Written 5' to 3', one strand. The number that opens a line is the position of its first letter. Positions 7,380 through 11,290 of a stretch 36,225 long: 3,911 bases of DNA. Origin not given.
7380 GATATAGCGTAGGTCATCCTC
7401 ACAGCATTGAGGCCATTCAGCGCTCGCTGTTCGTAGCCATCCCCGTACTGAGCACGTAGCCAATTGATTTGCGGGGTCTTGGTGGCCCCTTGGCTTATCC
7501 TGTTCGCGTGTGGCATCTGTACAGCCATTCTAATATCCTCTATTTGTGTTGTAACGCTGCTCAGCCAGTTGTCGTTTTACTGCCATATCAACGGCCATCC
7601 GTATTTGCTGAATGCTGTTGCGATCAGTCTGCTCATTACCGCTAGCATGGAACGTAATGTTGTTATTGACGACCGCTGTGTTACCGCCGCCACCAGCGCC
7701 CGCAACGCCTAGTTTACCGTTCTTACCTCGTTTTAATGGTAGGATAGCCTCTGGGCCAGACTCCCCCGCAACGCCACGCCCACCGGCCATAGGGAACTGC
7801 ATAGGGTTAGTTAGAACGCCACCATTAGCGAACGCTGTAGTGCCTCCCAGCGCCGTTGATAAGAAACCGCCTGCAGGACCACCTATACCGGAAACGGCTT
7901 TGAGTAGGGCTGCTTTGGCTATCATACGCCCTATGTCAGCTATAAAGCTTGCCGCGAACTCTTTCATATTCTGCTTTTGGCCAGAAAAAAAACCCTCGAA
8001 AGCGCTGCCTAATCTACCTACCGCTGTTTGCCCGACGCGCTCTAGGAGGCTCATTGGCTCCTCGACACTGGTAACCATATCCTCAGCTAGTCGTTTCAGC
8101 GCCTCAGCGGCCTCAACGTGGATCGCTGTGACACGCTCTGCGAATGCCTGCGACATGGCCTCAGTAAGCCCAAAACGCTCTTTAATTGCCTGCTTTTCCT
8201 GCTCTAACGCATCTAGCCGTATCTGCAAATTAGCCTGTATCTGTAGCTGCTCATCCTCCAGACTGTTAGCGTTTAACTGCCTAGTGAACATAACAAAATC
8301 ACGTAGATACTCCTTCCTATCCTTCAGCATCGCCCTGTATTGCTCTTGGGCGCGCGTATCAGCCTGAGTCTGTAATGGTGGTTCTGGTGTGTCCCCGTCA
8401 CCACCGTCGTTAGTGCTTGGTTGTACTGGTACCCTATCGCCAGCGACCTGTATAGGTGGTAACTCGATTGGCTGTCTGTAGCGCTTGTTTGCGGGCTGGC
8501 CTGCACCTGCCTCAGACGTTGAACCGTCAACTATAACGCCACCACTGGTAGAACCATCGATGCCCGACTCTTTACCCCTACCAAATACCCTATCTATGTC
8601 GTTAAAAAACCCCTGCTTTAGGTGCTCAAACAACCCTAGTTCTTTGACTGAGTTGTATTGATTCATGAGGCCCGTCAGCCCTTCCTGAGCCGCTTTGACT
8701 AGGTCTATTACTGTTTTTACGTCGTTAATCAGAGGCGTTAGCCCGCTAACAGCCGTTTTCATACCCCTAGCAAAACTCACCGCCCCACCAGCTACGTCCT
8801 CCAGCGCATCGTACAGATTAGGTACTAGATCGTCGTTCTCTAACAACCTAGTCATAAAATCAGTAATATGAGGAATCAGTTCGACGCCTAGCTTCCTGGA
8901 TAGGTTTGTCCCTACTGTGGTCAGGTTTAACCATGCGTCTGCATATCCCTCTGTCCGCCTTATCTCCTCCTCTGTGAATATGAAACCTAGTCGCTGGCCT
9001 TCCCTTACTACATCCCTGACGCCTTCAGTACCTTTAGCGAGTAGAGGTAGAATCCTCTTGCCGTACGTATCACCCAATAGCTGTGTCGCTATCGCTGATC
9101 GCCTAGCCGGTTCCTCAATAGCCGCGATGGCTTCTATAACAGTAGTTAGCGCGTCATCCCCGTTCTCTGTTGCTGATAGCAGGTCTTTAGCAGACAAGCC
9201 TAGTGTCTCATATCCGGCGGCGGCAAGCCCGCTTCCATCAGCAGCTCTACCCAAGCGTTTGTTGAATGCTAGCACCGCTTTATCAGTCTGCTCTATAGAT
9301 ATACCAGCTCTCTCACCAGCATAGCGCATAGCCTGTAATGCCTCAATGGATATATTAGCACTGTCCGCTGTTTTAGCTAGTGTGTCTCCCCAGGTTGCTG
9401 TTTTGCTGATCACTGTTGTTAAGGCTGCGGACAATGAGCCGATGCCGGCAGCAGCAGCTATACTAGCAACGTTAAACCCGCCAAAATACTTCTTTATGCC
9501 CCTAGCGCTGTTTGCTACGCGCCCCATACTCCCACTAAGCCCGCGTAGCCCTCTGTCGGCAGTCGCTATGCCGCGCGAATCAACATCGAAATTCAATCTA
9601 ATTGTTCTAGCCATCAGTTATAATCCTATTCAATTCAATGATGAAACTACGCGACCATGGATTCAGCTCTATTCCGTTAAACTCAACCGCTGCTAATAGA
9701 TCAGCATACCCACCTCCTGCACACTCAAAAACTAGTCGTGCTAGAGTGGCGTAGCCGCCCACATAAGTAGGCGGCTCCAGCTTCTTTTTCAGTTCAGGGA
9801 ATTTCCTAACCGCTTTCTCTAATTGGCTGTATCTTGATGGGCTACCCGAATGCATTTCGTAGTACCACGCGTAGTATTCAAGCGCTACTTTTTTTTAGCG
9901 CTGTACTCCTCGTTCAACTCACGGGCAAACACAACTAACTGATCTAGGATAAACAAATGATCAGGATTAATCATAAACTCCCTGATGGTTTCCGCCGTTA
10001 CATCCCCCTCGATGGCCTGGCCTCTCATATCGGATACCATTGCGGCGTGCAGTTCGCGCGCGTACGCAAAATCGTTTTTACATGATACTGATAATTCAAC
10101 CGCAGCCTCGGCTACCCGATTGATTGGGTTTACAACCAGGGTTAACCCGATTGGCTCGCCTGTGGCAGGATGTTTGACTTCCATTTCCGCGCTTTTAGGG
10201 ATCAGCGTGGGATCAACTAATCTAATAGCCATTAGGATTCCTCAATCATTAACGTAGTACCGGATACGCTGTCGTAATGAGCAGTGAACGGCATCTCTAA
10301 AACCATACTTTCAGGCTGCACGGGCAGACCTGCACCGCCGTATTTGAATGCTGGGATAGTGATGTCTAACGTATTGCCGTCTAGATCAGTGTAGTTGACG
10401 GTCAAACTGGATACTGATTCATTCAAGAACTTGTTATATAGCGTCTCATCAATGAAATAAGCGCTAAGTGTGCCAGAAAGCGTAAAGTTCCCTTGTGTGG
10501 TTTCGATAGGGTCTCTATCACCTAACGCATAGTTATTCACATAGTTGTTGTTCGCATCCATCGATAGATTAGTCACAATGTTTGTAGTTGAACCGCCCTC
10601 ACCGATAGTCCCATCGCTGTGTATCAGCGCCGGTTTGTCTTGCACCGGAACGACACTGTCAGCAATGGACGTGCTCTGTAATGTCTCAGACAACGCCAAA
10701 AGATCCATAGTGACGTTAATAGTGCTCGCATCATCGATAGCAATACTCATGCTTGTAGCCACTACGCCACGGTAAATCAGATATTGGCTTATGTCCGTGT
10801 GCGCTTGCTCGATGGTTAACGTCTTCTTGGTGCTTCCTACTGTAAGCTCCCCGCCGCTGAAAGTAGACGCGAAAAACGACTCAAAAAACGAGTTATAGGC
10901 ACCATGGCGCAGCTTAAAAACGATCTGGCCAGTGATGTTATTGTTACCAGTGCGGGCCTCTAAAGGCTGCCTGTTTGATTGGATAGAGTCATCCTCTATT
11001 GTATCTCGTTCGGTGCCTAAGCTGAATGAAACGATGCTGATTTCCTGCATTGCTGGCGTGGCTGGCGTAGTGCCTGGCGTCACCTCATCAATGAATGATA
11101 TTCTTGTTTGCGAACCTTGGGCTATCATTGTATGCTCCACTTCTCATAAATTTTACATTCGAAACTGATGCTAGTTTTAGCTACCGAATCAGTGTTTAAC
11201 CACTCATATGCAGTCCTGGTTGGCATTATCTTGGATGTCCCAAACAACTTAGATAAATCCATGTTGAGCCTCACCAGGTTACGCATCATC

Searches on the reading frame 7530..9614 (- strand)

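Call 9: search_protein_families(library=phrogs, proteins=[window:7530-9614:-], max_evalue=0.001)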
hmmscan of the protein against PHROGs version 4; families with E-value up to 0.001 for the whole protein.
window:7530-9614:- (694 aa): 21 families
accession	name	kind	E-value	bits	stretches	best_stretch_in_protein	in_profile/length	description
phrog_8462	-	tail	6.1e-36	125.4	1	49-307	49-284/672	tail length tape measure protein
phrog_9483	-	tail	6.3e-29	102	1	47-294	40-284/657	tail length tape measure protein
phrog_2854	-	tail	1.4e-26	94.5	1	26-480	31-493/855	tail length tape measure protein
phrog_8125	-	tail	2e-26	94.2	1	49-309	70-330/578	tail length tape measure protein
phrog_13338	-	unknown function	2.2e-23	83.5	1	17-500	14-422/903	-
phrog_1716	-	tail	1.1e-19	71.5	1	418-689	623-912/943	tail length tape measure protein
phrog_6747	-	tail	2.1e-18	67.7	1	491-659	172-350/390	tail length tape measure protein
phrog_339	-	tail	1.9e-17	63.8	1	418-690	816-1103/1123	tail length tape measure protein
phrog_9388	-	unknown function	1.7e-16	61.1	1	41-256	22-233/615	-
phrog_24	-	tail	1.1e-15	57.8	1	420-687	779-1045/1151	tail length tape measure protein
phrog_2276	-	tail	1.7e-14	54.5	1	6-305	32-325/673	tail length tape measure protein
phrog_16384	-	unknown function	3.1e-13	50.8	1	528-685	244-444/463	-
phrog_10574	-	tail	1.4e-12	48.2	1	25-240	34-241/640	tail length tape measure protein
phrog_33680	-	unknown function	4.1e-12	46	1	35-262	279-505/726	-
phrog_32885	-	tail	1.2e-10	41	1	592-663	854-926/948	tail length tape measure protein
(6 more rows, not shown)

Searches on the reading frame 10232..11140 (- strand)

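Call 9: search_protein_families(library=phrogs, proteins=[window:10232-11140:-], max_evalue=0.001)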
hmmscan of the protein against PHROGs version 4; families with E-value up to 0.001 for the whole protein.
window:10232-11140:- (302 aa): 2 families
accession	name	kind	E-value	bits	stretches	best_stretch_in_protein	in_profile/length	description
phrog_290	-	tail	2.3e-59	202.7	1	1-298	8-323/411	minor tail protein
phrog_18978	-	unknown function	2.4e-06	28.9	1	8-110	3-106/108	-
